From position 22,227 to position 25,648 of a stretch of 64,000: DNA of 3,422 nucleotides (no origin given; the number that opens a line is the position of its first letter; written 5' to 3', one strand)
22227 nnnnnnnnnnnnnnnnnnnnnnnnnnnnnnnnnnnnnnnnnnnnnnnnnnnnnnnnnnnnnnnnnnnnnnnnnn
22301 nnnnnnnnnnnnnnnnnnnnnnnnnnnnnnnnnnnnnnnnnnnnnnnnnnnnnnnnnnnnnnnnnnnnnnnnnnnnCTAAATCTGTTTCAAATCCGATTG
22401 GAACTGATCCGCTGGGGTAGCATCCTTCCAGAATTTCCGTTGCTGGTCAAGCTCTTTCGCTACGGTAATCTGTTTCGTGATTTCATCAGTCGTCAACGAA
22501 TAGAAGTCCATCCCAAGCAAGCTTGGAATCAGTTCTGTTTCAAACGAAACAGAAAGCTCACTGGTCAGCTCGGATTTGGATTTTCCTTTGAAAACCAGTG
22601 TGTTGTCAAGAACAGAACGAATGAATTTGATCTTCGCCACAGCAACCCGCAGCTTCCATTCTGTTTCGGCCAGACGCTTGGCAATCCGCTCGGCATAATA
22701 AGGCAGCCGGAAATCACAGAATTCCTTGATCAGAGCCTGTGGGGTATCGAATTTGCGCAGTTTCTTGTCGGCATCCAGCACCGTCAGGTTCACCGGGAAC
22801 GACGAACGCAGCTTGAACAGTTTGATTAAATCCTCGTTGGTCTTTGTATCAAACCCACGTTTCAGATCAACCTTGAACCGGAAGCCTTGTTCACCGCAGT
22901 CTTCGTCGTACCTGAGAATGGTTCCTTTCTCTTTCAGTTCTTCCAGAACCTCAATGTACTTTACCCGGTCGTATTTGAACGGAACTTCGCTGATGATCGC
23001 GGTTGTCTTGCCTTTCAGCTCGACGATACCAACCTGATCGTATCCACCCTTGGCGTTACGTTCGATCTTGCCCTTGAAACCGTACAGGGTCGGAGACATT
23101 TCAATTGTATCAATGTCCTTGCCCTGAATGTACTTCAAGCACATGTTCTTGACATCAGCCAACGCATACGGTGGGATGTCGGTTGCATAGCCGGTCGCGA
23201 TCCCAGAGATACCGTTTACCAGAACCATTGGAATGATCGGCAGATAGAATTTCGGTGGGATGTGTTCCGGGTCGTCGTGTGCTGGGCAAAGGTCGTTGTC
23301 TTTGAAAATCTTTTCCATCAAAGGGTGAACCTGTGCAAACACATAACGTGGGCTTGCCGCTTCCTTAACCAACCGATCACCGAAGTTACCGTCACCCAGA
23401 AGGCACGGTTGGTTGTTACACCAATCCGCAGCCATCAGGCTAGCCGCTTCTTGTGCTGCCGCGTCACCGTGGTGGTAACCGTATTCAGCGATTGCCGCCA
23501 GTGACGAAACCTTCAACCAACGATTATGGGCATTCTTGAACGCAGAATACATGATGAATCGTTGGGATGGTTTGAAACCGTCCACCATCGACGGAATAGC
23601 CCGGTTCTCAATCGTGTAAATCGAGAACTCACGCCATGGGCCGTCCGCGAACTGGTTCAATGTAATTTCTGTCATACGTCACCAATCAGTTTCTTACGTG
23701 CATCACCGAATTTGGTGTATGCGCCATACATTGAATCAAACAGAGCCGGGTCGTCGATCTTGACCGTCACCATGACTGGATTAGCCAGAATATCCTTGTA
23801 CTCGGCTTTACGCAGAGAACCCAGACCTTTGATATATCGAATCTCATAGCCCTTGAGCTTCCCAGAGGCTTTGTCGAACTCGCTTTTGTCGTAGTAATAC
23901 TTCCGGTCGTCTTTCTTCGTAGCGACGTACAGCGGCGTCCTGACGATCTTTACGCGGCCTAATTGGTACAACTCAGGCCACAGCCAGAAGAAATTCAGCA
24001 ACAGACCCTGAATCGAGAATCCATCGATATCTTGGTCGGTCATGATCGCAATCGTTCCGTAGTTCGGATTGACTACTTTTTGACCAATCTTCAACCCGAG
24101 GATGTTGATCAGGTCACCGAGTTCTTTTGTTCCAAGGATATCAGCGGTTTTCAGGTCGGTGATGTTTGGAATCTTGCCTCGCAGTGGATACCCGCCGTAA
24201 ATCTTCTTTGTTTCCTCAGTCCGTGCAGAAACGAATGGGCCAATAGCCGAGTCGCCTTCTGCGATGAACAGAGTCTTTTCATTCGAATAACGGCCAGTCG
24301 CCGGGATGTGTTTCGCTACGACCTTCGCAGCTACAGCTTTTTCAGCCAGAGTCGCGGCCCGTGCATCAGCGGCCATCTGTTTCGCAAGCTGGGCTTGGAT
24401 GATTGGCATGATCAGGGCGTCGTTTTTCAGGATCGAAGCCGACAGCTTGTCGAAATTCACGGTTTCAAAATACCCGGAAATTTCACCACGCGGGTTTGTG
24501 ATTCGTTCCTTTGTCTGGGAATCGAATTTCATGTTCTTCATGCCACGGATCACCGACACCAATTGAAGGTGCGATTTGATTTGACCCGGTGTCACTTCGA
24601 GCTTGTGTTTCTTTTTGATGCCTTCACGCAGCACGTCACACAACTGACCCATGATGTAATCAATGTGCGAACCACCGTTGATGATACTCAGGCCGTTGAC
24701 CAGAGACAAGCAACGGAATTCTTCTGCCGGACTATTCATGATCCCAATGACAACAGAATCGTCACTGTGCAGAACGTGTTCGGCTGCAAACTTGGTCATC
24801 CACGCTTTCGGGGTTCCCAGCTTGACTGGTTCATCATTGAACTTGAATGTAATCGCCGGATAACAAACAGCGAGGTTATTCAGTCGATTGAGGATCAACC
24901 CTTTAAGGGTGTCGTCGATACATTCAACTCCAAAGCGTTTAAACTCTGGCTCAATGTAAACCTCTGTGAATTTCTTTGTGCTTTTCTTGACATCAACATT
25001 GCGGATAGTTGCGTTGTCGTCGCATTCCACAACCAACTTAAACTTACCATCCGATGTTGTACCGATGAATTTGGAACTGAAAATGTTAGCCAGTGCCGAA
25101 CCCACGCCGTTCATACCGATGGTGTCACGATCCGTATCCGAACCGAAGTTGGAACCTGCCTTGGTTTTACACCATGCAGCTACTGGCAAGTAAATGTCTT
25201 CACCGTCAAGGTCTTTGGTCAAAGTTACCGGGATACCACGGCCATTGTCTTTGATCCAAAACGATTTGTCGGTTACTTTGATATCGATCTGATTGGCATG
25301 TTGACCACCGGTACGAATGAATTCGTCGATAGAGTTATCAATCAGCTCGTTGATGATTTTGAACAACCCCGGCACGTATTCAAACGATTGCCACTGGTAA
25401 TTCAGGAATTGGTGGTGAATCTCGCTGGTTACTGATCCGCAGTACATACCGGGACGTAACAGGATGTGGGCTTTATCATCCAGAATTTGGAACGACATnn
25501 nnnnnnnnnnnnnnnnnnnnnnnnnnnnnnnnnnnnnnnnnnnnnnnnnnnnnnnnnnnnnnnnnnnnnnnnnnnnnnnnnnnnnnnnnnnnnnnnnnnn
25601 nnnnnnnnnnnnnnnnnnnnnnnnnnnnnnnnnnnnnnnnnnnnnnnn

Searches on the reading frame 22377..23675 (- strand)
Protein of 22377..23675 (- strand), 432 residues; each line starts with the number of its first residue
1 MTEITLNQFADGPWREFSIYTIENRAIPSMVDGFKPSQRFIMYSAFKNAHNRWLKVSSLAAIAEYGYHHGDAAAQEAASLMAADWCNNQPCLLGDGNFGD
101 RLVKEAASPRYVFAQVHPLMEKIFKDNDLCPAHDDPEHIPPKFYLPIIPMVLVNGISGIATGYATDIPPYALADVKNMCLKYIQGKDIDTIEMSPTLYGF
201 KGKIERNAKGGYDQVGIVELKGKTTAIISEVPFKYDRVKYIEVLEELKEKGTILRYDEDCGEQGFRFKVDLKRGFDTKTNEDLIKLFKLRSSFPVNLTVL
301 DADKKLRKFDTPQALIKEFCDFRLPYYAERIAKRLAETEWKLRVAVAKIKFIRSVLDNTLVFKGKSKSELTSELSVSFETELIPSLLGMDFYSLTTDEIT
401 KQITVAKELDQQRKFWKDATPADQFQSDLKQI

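Call 44: search_protein_families(library=phrogs, proteins=[window:22377-23675:-], max_evalue=0.00001)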
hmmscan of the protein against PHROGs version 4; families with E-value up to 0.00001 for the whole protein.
window:22377-23675:- (432 aa): 3 families
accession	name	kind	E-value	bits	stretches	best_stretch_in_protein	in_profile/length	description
phrog_551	-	DNA, RNA and nucleotide metabolism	1.4e-158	530.5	1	1-432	7-449/701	DNA topoisomerase II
phrog_28877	-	DNA, RNA and nucleotide metabolism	1.4e-17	63.6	1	17-360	699-1065/1441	DNA topoisomerase II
phrog_20354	-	DNA, RNA and nucleotide metabolism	2.9e-07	32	1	16-128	18-134/142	DNA topoisomerase II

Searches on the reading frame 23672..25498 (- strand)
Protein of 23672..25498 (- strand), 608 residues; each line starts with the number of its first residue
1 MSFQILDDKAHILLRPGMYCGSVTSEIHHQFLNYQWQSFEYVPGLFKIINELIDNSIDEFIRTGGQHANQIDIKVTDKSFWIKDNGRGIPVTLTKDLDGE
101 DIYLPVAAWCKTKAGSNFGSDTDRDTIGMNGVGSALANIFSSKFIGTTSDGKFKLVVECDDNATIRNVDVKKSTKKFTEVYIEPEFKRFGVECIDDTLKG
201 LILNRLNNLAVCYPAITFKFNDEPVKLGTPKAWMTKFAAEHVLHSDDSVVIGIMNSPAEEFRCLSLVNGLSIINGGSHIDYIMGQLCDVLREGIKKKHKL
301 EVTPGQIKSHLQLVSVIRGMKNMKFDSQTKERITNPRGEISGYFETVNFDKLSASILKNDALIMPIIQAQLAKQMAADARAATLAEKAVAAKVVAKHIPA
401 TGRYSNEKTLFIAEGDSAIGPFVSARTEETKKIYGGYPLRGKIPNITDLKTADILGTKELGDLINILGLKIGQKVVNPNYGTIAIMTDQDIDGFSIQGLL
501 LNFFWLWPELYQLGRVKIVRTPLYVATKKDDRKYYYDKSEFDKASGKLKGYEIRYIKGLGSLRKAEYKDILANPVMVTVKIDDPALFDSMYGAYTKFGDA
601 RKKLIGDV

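Call 44: search_protein_families(library=phrogs, proteins=[window:23672-25498:-], max_evalue=0.00001)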
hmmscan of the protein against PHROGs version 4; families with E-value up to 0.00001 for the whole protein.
window:23672-25498:- (608 aa): 3 families
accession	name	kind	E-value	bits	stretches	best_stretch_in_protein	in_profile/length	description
phrog_543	-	DNA, RNA and nucleotide metabolism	6.8e-200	666.6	1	2-605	27-636/661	DNA topoisomerase II large subunit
phrog_7229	-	DNA, RNA and nucleotide metabolism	7.1e-35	121.3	1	457-603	12-160/172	DNA topoisomerase II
phrog_28877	-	DNA, RNA and nucleotide metabolism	4.8e-21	75.1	1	273-560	305-616/1441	DNA topoisomerase II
